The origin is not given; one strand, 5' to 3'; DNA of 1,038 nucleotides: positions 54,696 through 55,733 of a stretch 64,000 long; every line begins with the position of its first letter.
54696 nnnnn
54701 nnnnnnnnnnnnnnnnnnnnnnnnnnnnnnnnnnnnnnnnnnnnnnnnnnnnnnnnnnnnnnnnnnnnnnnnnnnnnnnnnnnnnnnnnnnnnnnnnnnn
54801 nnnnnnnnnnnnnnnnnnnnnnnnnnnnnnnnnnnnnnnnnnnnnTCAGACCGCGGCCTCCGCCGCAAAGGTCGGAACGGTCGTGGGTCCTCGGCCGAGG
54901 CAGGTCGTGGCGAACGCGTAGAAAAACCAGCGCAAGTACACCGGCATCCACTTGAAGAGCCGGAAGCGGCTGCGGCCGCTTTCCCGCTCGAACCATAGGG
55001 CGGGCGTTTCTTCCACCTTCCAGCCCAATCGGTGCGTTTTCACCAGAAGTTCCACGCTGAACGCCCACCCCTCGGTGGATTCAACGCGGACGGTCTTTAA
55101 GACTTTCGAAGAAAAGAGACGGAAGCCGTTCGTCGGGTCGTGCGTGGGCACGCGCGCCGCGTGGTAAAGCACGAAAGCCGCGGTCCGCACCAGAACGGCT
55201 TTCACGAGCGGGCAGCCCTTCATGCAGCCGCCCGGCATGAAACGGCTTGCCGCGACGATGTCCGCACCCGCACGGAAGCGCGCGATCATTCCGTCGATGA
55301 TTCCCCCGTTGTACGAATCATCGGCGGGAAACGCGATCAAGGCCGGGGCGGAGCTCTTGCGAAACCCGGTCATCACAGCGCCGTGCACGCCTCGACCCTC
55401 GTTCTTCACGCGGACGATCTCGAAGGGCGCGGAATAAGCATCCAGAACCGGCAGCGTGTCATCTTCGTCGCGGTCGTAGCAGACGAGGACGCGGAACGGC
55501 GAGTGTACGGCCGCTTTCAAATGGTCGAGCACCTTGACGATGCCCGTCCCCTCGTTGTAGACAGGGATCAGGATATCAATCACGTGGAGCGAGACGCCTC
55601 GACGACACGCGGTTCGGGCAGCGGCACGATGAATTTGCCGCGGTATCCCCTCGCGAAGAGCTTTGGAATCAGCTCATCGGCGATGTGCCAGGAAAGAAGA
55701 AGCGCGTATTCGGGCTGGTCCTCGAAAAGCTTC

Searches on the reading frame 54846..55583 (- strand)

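Call 8: search_protein_families(library=pfam, proteins=[window:54846-55583:-], max_evalue=0.001)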
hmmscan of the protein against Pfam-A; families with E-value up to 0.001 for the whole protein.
window:54846-55583:- (245 aa): 2 families
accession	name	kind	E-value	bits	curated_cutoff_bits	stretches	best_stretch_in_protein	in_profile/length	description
PF00535.33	Glycos_transf_2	-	1.9e-16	60.9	23.3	1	4-164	2-166/168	Glycosyl transferase family 2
PF13641.12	Glyco_tranf_2_3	-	0.00026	21.5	27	1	4-116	5-125/230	Glycosyltransferase like family 2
